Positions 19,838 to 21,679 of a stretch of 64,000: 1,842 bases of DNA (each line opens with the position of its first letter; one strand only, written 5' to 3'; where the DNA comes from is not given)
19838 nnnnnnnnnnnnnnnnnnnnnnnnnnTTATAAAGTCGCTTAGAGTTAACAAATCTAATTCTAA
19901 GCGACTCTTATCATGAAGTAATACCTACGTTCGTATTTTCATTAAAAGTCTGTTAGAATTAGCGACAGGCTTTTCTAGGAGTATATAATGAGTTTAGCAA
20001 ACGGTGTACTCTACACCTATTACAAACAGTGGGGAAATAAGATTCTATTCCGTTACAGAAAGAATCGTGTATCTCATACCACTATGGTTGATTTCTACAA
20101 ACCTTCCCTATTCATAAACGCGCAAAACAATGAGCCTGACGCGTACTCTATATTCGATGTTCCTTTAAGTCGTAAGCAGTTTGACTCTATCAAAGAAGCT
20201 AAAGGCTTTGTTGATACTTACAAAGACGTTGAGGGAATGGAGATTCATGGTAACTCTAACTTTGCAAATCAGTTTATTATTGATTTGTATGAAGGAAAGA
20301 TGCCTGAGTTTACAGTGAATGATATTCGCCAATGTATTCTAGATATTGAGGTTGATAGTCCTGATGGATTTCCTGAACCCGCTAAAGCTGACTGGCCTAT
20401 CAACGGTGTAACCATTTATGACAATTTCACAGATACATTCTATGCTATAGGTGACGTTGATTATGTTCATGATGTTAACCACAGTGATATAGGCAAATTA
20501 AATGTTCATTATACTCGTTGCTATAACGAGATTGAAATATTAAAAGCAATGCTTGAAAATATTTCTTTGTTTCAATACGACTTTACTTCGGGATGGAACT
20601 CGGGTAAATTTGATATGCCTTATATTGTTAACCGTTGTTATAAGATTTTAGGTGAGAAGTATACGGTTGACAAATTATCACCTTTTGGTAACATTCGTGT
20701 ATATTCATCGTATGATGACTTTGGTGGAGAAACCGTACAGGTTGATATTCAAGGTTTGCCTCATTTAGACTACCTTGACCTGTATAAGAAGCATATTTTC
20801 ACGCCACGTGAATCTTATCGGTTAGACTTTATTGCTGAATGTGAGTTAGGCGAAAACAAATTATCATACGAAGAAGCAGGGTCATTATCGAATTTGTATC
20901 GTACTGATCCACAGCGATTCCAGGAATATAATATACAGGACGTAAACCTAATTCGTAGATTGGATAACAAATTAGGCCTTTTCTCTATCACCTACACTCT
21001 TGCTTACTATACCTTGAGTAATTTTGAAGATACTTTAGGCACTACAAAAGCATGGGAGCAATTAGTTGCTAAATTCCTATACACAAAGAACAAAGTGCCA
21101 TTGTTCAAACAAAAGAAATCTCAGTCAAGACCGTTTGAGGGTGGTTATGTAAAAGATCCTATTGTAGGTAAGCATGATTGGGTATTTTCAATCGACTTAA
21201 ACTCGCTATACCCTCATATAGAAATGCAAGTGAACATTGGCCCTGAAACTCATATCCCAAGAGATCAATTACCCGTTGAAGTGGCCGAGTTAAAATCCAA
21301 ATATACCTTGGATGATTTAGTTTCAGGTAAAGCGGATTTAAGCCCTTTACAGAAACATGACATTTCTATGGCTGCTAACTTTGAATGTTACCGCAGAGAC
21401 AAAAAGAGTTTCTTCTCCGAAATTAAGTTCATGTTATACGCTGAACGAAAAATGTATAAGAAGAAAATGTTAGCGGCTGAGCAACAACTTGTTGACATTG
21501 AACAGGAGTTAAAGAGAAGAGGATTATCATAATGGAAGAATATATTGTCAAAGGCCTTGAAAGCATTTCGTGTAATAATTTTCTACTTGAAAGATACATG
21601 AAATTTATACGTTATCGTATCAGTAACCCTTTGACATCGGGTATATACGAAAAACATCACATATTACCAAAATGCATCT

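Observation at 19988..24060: Group I intron with HNH endonuclease in the DNA polymerase gene, inserted just upstream of motif B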

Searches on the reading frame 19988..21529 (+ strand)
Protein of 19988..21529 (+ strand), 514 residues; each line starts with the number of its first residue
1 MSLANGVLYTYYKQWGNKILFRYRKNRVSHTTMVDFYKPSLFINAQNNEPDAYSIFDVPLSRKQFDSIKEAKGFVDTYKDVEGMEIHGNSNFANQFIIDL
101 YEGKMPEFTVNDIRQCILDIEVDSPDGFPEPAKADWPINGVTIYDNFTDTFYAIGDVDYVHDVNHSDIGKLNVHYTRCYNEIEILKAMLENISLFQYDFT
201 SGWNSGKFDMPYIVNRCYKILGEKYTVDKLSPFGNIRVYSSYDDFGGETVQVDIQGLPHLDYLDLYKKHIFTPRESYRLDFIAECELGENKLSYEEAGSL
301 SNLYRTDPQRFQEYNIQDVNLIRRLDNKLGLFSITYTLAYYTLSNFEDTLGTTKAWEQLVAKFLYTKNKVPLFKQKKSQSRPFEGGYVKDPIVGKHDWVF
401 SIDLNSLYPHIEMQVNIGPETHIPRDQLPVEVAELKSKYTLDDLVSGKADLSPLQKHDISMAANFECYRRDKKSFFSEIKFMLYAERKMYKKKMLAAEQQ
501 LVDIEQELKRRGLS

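Call 8: search_protein_families(library=pfam, proteins=[window:19988-21529:+], max_evalue=0.01)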
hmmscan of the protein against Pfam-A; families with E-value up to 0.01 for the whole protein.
window:19988-21529:+ (514 aa): 2 families
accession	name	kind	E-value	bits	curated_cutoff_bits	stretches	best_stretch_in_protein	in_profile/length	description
PF03104.25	DNA_pol_B_exo1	-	1.1e-12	48.3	23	1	111-280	62-240/242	DNA polymerase family B, exonuclease domain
PF00136.26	DNA_pol_B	-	5.1e-10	39.2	23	1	358-502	18-150/453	DNA polymerase family B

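Call 9: search_protein_families(library=phrogs, proteins=[window:19988-21529:+], max_evalue=0.001)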
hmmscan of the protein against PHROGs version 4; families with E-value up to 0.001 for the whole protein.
window:19988-21529:+ (514 aa): 4 families
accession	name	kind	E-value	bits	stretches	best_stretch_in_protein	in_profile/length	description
phrog_262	-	DNA, RNA and nucleotide metabolism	7.1e-149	498.5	1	7-506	8-495/856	DNA polymerase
phrog_2062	-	DNA, RNA and nucleotide metabolism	1e-128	431.1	1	8-512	4-500/502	DNA polymerase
phrog_3011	-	DNA, RNA and nucleotide metabolism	8.2e-16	58.8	2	95-218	127-263/576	DNA polymerase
phrog_15725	-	DNA, RNA and nucleotide metabolism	5.1e-09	37.4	1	442-511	85-155/159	DNA polymerase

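Call 11: search_dna_similar(query=window:19988-21529:+, collection=phages, mode=protein, max_rows=30)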
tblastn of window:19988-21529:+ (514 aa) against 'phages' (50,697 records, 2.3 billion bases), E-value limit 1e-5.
Records with a match: 2669; places in all: 2670; records where one place covers at least 80% of the query: 2350.
Best place of each record, by identity: <60% 2669.
By first word of the organism name: Escherichia 675; Synechococcus 377; Klebsiella 334; Salmonella 199; Vibrio 136; Aeromonas 92; Shigella 89; Acinetobacter 71; Cyanophage 61; Enterobacter 59; and 68 more.
By host as written in the record: - 469; Escherichia coli 281; Klebsiella pneumoniae 115; Synechococcus 107; Synechococcus sp. 38; Escherichia coli O157:H7 38; Aeromonas salmonicida 38; Salmonella enterica 30; and 585 more.
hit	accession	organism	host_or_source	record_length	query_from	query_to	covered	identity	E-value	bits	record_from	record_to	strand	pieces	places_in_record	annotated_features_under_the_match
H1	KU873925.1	Pseudomonas phage pf16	Pseudomonas putida PpG1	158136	8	501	96%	58.4%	0e+0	593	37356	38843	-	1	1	hypothetical protein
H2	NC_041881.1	Pseudomonas phage pf16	Pseudomonas putida PpG1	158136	8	501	96%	58.4%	0e+0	593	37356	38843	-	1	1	DNA polymerase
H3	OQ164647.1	Vibrio phage vB_ValM_PVA8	Vibrio sp.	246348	5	513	99%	37.5%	1e-78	274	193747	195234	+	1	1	hypothetical protein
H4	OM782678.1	Vibrio phage PC-Liy1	Vibrio sp.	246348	5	513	99%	37.5%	1e-78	274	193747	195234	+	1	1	DNA-directed DNA polymerase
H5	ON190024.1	Vibrio phage PVA8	Vibrio sp.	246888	5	513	99%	37.5%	1e-78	274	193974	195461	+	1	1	DNA-directed DNA polymerase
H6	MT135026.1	Vibrio phage V09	Vibrio parahaemolyticus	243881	5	512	99%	36.8%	2e-76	268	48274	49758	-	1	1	DNA-directed DNA polymerase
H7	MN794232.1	Vibrio phage VH1_2019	Vibrio natiegens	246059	5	512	99%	36.6%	5e-76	266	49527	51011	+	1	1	hypothetical protein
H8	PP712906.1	Vibrio phage TCU-VP03-AIR1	Vibrio parahaemolyticus VP.10806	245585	5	512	99%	36.6%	6e-76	266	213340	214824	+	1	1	DNA polymerase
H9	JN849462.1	Vibrio phage phi-pp2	Vibrio parahaemolyticus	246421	5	512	99%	36.6%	6e-76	266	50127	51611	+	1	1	DNA polymerase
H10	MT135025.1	Vibrio phage V07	Vibrio parahaemolyticus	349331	5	512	99%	36.6%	6e-76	266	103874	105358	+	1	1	DNA-directed DNA polymerase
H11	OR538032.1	Vibrio phage PG216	Vibrio parahaemolyticus G299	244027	5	512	99%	36.6%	6e-76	266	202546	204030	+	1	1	DNA polymerase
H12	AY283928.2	Vibrio phage KVP40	-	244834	5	512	99%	36.6%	6e-76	266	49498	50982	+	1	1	43: DNA polymerase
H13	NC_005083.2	Vibrio phage KVP40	Vibrio parahaemolyticus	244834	5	512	99%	36.6%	6e-76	266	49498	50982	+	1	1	43: DNA polymerase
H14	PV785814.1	Vibrio phage QD01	Vibrio natriegens Vmax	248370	7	512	98%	36.7%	4e-75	264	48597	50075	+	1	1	DNA polymerase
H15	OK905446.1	Vibrio phage VS1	Vibrio splendidus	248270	7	512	98%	36.7%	3e-74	261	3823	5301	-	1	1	record has no annotation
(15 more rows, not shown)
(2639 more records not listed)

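Call 13: get_annotated_region(hit=H2, flank=4000)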
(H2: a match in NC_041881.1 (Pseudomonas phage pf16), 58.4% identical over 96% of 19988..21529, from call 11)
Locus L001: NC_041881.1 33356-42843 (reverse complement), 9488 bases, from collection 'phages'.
description: Pseudomonas phage pf16, complete genome.
organism: Pseudomonas phage pf16 (NCBI taxid 1815630)
taxonomy: Viruses; Duplodnaviria; Heunggongvirae; Uroviricota; Caudoviricetes; Chakrabartyvirus; Chakrabartyvirus pf16
host: Pseudomonas putida PpG1; source: -; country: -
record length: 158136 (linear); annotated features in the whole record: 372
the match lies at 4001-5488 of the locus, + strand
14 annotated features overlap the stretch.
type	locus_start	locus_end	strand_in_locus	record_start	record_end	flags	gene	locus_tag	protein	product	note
CDS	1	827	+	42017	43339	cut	-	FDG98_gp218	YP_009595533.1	hypothetical protein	pf16_gp80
CDS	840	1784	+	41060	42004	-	-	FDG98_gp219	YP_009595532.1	GTP cyclohydrolase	pf16_gp79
CDS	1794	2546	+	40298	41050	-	-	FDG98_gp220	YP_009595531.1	QueC-like queuosine biosynthesis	pf16_gp78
CDS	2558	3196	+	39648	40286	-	-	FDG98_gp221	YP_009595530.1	hypothetical protein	pf16_gp77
CDS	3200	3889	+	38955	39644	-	-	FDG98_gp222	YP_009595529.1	nucleotide pyrophosphohydrolase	pf16_gp76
regulatory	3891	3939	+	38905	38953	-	-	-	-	terminator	Rho independent transcriptional terminator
regulatory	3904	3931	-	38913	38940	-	-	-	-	promoter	putative phage specific promoter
CDS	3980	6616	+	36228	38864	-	-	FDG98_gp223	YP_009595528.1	DNA polymerase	pf16_gp75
CDS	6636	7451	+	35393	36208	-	-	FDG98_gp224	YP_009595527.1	hypothetical protein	pf16_gp74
regulatory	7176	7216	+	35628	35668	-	-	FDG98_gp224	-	promoter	putative Sigma70 promoter element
CDS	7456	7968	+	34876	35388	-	-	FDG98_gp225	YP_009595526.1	hypothetical protein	pf16_gp73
CDS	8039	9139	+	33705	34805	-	-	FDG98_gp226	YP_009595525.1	DNA repair protein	pf16_gp72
regulatory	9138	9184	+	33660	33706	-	-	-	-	terminator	Rho independent transcriptional terminator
CDS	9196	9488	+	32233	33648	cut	-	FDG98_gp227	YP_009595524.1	hypothetical protein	pf16_gp71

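Call 26: search_protein_families(library=ncbifam, proteins=[window:19988-21529:+], max_evalue=0.1)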
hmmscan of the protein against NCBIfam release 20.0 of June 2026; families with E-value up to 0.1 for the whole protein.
window:19988-21529:+ (514 aa): 9 families
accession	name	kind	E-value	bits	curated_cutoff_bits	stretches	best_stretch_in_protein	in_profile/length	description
NF004421.0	PRK05762.1-2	equivalog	1.4e-19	69.9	570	1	173-423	206-451/795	DNA polymerase II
NF004417.0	PRK05761.1-3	equivalog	1.7e-12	46.2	780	1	110-325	213-411/858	DNA-directed DNA polymerase I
NF004422.0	PRK05762.1-4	equivalog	4.5e-09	35.2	1103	1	170-419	194-439/789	DNA polymerase II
NF004415.0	PRK05761.1-1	equivalog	3.7e-08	31.7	1289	1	107-321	219-416/883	DNA-directed DNA polymerase I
NF004419.0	PRK05761.1-5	equivalog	6.3e-07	27.7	1285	1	99-322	271-475/932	DNA-directed DNA polymerase I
NF004418.0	PRK05761.1-4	subfamily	0.00015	20.2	692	1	384-421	324-361/717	type B DNA-directed DNA polymerase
TIGR00592.1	pol2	superfamily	0.00072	17.7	239.95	1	376-418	793-836/1176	DNA polymerase (pol2)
NF004420.0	PRK05762.1-1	equivalog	0.0013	17.4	1435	1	184-419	204-435/783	DNA polymerase II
NF004416.0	PRK05761.1-2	equivalog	0.0028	16.1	516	1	374-422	309-357/665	type B DNA-directed DNA polymerase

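Call 45: find_related_loci(query=window:19988-21529:+, collection=viral_contigs, flank=5000)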
Query window:19988-21529:+ (514 aa) in viral_contigs; peptide patterns used: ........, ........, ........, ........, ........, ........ (x = any residue, [..] = any of these).
86 stretches matched a pattern; 85 encode a relative of the query (tblastn E <= 1e-3); the best 80 are kept; 80 distinct loci.
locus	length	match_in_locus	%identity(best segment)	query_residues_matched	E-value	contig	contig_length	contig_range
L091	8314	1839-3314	57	6-500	0e+0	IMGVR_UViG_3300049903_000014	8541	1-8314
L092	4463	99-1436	38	37-504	3e-88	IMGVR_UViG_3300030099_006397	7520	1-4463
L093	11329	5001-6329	38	37-497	2e-87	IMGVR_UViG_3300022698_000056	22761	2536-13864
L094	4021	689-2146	36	9-510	4e-86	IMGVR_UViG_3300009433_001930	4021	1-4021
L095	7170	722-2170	36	6-500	4e-85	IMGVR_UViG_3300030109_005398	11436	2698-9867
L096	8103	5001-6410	36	9-500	2e-84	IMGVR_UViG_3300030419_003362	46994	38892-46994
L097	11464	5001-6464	35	4-504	6e-84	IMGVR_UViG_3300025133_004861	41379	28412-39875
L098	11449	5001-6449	35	6-500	6e-84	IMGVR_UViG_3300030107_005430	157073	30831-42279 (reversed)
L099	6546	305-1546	37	67-500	1e-83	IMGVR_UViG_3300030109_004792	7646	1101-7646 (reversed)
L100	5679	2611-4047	36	9-500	8e-84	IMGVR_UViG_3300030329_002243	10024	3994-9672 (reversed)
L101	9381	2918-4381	34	4-504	1e-83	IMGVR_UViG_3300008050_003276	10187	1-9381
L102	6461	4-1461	35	9-510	9e-83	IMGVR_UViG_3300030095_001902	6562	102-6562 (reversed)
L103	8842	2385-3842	35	9-510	6e-83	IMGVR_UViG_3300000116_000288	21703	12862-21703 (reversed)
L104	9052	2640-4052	35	9-500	2e-82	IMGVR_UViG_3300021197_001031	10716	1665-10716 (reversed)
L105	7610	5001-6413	34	9-500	3e-83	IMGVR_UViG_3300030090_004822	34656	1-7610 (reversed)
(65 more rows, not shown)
